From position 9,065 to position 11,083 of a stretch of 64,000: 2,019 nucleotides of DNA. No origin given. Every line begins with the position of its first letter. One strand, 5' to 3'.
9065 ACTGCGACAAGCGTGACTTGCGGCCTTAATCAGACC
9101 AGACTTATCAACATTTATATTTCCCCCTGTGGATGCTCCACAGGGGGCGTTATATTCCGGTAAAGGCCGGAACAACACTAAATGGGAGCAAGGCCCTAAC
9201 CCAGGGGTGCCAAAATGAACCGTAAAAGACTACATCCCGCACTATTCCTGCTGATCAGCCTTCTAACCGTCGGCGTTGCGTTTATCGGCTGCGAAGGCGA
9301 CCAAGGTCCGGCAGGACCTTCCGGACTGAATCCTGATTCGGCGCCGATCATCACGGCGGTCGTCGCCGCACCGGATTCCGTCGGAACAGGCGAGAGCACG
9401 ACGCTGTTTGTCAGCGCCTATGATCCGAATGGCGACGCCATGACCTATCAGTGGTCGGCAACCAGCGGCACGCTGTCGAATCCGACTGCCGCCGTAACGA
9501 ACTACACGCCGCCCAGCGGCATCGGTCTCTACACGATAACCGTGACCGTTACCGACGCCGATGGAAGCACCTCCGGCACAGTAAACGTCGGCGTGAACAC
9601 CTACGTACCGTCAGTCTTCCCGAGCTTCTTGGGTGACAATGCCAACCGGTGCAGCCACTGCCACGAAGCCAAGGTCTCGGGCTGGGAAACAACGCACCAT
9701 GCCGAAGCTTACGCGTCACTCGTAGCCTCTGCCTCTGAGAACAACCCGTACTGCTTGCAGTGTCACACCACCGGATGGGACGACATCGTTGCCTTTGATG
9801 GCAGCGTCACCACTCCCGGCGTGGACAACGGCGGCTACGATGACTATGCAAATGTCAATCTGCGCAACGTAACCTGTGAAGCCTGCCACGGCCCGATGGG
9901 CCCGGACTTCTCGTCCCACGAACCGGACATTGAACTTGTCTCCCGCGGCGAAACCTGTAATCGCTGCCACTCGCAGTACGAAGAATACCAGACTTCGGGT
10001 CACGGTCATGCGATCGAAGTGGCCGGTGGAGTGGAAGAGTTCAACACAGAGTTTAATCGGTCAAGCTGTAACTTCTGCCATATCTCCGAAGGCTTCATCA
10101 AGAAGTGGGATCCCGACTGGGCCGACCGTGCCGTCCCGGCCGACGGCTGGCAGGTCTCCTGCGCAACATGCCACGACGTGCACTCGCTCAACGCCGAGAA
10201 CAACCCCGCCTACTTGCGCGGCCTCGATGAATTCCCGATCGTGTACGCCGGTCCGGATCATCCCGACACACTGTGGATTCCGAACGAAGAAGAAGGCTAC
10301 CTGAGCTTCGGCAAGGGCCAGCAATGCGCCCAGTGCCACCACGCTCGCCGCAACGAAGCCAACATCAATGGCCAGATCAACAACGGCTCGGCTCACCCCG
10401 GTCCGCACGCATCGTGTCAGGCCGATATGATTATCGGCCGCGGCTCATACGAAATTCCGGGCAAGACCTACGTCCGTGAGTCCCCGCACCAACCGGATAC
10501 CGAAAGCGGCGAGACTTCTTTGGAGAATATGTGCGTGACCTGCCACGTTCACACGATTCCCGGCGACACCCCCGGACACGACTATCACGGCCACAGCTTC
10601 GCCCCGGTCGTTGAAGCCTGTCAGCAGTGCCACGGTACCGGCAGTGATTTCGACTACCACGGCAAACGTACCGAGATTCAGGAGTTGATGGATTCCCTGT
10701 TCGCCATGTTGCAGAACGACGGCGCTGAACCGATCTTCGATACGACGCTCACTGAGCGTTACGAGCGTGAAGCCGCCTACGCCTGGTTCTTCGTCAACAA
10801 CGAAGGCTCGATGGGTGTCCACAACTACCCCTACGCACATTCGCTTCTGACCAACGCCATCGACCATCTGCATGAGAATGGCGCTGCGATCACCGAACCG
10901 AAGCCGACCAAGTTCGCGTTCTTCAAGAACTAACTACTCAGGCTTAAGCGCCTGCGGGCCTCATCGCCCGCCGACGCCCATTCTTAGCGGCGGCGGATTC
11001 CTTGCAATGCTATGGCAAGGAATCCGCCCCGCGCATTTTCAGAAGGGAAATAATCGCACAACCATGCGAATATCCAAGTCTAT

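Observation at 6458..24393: Bipartite ~18-kb multiheme-cytochrome island: a complete inner-membrane-to-cell-surface electron-transfer toolkit in a T9SS-type genome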

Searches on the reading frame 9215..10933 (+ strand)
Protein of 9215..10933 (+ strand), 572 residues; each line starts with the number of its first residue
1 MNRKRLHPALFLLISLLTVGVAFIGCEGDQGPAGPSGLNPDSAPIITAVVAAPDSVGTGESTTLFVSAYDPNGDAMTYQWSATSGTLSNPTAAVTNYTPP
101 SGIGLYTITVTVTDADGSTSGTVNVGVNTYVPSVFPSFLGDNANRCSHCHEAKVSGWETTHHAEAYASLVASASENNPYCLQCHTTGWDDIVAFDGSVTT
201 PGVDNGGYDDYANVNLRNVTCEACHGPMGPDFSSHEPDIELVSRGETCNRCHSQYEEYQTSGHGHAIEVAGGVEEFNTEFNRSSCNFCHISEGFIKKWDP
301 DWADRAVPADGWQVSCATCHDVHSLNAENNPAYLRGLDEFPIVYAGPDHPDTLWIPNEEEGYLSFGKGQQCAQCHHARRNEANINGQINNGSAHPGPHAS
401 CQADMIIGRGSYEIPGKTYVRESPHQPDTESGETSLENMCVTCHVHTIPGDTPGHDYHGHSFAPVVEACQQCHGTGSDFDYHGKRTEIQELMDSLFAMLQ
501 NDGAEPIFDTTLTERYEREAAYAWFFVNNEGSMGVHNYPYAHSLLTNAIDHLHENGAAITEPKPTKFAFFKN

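Call 4: search_protein_families(library=pfam, proteins=[window:9215-10933:+], max_evalue=0.01)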
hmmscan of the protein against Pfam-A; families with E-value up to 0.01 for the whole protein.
window:9215-10933:+ (572 aa): 10 families
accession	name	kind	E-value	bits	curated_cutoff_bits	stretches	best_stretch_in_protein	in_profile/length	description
PF14522.11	Cytochrome_C7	-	6.3e-11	42.4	24.8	1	215-289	10-66/67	Cytochrome c7 and related cytochrome c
PF13435.11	Cytochrome_C554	-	2.7e-09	38.3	20.8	1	146-226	2-84/84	Cytochrome c554 and c-prime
PF22352.2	K319L-like_PKD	-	8.4e-08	32.6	27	1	60-127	12-84/84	K319L-like, PKD domain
PF17963.7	Big_9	-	6.5e-07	30.6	23.6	1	49-125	4-88/89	Bacterial Ig domain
PF00801.26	PKD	-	4.2e-06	27.1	23.5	1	49-126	4-79/80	PKD domain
PF14537.11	Cytochrom_c3_2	-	2e-05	25.4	25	0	218-289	6-64/79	Cytochrome c3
PF18911.6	PKD_4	-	5.1e-05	23.7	27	1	43-124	3-80/85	PKD domain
PF03264.19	Cytochrom_NNT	-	0.0025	18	24.1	0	433-486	32-85/174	NapC/NirT cytochrome c family, N-terminal region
PF22678.1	Cytochrom_c_NrfB-like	-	0.0032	18.4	27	1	248-326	1-71/89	Cytochrome c-type protein NrfB-like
PF09699.15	Paired_CXXCH_1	-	0.0035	17.4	20.6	0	144-185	7-37/41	Doubled CXXCH motif (Paired_CXXCH_1)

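Call 26: search_protein_families(library=ncbifam, proteins=[window:9215-10933:+], max_evalue=0.01)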
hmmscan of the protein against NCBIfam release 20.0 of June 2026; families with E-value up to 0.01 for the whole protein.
window:9215-10933:+ (572 aa): 8 families
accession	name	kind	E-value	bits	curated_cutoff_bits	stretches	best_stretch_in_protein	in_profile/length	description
NF041198.1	UshA_like_PCGU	equivalog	4.8e-21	74.9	275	2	143-253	408-509/519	UshA-like (seleno)protein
NF038111.1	rhom_dep_M36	equivalog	1.3e-08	32.7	1700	1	42-132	1185-1280/1315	rhombosortase-dependent M36 family metallopeptidase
NF038112.1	myxo_dep_M36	subfamily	7e-07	26.7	1500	1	42-128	1380-1468/1604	myxosortase-dependent M36 family metallopeptidase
NF008659.0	PRK11659.1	equivalog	0.00014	21.6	184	1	170-325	39-147/188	cytochrome c nitrite reductase pentaheme subunit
TIGR03153.1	cytochr_NrfH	equivalog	0.00031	20.8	134.2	0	241-298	24-68/138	cytochrome c nitrite reductase small subunit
TIGR03146.1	cyt_nit_nrfB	equivalog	0.0033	17.7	166.6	1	173-326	7-122/145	cytochrome c nitrite reductase pentaheme subunit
NF012211.1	tand_rpt_95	domain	0.0069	16.3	90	0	58-128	9-85/98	tandem-95 repeat protein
NF043010.1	Cyt554_Nsmonas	equivalog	0.0086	15.5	400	0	144-231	32-120/238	cytochrome c-550 CycA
